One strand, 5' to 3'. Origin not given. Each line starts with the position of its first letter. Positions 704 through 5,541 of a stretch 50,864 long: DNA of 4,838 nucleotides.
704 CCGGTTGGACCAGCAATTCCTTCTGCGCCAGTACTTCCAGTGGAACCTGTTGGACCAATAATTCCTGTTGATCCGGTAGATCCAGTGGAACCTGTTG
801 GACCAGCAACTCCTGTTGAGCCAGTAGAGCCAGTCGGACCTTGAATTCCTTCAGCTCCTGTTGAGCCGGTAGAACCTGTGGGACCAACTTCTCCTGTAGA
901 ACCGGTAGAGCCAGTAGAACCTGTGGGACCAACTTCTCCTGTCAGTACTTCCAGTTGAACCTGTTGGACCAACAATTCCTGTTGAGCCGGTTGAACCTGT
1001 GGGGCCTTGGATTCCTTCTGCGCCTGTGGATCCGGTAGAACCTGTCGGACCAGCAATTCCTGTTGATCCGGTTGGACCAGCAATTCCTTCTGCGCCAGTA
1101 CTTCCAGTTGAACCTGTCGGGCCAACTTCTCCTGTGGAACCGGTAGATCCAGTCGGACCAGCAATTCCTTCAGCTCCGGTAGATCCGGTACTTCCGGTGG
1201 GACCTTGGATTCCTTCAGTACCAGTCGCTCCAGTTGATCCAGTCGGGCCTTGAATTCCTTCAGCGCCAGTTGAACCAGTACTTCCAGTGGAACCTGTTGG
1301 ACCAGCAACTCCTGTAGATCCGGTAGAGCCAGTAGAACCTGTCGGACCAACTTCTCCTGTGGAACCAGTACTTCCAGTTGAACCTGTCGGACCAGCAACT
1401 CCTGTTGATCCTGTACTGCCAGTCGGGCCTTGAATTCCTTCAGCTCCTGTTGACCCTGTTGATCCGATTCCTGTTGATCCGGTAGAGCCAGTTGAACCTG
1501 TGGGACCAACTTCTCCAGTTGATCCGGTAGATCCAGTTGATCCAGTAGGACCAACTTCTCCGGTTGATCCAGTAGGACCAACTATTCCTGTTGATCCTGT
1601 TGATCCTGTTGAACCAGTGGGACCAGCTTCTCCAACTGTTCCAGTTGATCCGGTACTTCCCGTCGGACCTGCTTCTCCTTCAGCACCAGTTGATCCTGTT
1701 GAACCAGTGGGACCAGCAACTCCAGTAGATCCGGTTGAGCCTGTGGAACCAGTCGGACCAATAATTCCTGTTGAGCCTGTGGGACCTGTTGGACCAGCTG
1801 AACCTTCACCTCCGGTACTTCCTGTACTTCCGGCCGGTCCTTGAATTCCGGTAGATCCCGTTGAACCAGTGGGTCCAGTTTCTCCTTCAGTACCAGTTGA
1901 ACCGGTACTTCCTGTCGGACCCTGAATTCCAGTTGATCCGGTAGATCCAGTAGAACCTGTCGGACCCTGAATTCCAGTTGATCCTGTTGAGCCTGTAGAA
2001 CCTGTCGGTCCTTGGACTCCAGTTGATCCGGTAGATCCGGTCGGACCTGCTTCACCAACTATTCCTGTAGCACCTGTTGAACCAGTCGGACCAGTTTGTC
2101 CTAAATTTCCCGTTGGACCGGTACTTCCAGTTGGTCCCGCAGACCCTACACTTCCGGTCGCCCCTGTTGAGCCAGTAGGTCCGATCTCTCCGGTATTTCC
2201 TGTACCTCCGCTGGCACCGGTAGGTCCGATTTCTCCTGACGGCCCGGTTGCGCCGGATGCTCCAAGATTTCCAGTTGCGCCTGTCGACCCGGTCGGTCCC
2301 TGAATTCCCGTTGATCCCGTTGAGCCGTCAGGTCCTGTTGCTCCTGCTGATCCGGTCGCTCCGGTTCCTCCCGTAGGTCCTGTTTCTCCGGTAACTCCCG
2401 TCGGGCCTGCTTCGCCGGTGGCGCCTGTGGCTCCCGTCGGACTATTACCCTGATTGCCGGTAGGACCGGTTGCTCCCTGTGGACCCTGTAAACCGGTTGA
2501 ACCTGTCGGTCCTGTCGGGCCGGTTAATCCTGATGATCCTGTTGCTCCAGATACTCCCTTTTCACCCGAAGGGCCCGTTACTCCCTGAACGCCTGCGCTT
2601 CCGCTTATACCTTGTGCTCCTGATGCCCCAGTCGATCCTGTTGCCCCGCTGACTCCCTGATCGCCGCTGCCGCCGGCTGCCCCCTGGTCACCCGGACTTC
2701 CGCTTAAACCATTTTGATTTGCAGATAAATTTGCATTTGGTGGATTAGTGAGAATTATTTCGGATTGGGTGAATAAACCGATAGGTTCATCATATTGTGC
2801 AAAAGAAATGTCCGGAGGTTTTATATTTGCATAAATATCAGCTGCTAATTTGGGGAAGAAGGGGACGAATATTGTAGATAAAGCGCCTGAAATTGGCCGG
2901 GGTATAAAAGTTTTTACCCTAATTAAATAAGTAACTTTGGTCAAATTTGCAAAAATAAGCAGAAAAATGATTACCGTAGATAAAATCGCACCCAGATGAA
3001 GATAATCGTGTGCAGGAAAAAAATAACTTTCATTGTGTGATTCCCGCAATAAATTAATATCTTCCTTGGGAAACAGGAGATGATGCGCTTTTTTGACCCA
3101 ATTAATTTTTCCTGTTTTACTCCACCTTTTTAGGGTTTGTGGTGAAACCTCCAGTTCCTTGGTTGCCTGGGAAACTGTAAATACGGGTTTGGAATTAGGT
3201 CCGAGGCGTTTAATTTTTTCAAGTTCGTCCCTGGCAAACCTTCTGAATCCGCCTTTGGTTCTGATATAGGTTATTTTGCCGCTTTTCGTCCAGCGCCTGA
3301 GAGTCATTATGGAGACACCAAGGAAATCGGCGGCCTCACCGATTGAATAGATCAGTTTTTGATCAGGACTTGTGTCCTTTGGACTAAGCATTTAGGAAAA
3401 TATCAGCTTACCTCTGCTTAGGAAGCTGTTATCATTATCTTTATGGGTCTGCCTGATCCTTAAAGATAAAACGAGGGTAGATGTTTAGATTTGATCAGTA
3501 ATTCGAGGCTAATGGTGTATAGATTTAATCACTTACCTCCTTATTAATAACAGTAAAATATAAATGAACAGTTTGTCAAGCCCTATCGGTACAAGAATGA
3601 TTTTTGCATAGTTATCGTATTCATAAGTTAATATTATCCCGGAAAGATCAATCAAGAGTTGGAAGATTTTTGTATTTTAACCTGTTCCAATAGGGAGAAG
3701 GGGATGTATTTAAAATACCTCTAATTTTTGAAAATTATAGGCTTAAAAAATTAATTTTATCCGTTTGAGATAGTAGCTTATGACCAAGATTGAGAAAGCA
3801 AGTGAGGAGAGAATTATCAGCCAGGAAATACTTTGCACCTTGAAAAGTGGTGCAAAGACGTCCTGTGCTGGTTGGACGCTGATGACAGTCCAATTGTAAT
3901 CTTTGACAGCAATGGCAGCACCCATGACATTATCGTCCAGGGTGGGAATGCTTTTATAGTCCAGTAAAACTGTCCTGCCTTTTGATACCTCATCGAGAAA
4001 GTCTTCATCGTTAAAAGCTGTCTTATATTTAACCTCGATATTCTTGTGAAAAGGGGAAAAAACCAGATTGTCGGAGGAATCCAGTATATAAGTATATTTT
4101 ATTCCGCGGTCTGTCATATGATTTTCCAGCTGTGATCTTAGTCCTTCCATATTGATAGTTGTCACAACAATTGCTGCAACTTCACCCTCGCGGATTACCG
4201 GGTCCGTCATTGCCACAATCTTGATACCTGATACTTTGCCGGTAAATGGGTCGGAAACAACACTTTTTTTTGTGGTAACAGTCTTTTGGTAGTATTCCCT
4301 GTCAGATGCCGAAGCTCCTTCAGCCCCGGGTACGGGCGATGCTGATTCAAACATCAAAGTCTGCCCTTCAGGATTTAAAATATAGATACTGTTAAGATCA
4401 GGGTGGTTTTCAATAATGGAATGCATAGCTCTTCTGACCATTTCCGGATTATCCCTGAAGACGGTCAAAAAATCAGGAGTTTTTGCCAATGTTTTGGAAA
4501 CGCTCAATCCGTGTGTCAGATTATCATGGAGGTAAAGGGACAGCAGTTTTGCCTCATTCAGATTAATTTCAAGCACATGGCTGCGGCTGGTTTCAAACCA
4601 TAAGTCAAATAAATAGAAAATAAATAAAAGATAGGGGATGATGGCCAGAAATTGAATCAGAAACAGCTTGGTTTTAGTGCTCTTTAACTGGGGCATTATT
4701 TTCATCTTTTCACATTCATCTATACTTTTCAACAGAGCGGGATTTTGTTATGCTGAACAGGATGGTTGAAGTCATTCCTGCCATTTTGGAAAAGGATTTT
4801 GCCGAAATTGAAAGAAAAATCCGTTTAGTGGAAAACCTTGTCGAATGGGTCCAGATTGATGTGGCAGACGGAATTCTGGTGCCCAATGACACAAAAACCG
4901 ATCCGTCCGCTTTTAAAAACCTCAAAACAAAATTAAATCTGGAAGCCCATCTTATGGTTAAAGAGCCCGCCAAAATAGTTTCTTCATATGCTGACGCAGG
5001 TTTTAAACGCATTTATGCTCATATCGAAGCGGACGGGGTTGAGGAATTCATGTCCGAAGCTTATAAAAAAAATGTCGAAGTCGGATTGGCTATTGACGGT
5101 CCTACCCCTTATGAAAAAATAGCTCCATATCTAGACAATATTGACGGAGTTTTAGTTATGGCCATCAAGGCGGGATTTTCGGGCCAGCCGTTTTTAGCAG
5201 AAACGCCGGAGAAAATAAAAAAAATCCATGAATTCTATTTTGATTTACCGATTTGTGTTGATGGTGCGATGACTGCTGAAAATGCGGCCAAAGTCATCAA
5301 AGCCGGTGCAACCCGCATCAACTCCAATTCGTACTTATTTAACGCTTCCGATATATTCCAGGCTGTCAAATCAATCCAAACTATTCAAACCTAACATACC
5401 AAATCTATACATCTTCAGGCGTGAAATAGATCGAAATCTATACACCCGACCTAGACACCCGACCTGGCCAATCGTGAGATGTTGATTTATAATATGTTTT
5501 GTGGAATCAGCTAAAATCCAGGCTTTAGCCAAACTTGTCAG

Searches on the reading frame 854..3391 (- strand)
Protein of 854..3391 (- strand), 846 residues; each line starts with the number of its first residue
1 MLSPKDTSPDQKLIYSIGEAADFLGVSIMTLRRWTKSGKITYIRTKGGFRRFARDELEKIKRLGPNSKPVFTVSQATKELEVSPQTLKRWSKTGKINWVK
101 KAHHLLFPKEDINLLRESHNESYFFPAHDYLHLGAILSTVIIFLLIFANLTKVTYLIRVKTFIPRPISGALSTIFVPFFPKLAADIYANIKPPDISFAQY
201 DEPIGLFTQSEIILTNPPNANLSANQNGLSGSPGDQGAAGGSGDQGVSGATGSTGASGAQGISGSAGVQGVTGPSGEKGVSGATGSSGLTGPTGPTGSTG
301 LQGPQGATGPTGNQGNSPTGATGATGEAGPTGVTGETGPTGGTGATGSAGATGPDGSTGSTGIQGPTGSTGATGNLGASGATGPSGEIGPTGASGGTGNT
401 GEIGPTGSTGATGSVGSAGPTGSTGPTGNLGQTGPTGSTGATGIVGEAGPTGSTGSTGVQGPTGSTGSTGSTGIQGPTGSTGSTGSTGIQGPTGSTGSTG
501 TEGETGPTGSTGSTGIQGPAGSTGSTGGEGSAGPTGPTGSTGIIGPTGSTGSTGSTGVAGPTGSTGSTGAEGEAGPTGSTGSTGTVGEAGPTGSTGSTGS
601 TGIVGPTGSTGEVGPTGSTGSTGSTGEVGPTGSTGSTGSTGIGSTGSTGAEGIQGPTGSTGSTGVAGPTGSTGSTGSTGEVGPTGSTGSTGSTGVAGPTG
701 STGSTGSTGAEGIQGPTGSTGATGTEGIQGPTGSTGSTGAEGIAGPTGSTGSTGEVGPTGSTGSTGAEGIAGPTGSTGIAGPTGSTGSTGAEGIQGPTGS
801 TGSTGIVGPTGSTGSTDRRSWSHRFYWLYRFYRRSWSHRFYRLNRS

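Call 43: search_protein_families(library=pfam, proteins=[window:854-3391:-], max_evalue=0.01)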
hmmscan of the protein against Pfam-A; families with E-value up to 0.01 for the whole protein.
window:854-3391:- (846 aa): 8 families
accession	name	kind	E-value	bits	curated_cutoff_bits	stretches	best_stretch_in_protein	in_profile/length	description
PF01391.23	Collagen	-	4.4e-83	273.4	27.2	4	227-283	3-59/60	Collagen triple helix repeat (20 copies)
PF12728.13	HTH_17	-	1.1e-18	67.7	27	2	15-59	2-45/51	Helix-turn-helix domain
PF00376.29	MerR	-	2.8e-14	53.1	28.2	1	16-52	1-38/38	MerR family regulatory protein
PF13411.12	MerR_1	-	4.4e-11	43.2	21.6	1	15-62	1-48/69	MerR HTH family regulatory protein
PF13338.12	AbiEi_4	-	8e-05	23.1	25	0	63-96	6-38/49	Transcriptional regulator, AbiEi antitoxin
PF13384.12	HTH_23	-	0.00032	20.9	24.6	0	15-36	18-39/50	Homeodomain-like domain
PF21321.3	HTH_66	-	0.0049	17.7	24.3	0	14-37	2-25/83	Putative DNA-binding HTH domain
PF02954.25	HTH_8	-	0.0096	16.1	22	0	17-33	21-37/42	Bacterial regulatory protein, Fis family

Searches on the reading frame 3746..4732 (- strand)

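Call 43: search_protein_families(library=pfam, proteins=[window:3746-4732:-], max_evalue=0.01)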
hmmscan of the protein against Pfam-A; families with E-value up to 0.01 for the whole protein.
window:3746-4732:- (329 aa): 5 families
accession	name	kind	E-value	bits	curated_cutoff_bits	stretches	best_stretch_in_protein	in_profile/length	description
PF02743.24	dCache_1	-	1.1e-19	71.4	45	1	77-285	31-239/240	Cache domain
PF22673.2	MCP-like_PDC_1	-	2.1e-05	25.4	27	1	142-198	54-111/113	Methyl-accepting chemotaxis protein-like, first PDC sensor domain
PF17155.10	GAPES1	-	0.0062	16.3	27.7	0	152-216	169-231/274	Gammaproteobacterial periplasmic sensor domain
PF22309.2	HK-GC-Chemotax_sensor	-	0.0071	16.9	27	0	99-183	27-110/122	HK/GC/Chemotaxis protein-like, sensor domain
PF17203.10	sCache_3_2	-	0.0094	16.5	28.4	0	75-204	14-137/140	Single cache domain 3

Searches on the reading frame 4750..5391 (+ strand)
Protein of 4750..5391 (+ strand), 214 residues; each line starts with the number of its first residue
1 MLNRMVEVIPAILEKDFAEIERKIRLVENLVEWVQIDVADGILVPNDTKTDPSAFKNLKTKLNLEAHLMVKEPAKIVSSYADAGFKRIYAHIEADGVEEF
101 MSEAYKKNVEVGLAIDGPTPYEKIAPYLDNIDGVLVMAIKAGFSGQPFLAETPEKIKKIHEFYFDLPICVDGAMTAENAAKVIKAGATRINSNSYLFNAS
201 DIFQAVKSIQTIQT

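Call 43: search_protein_families(library=pfam, proteins=[window:4750-5391:+], max_evalue=0.01)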
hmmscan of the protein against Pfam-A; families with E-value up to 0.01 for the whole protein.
window:4750-5391:+ (214 aa): 1 family
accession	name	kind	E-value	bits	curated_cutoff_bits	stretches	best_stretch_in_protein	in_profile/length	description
PF00834.25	Ribul_P_3_epim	-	3e-34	118.6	21.1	1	8-197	2-198/198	Ribulose-phosphate 3 epimerase family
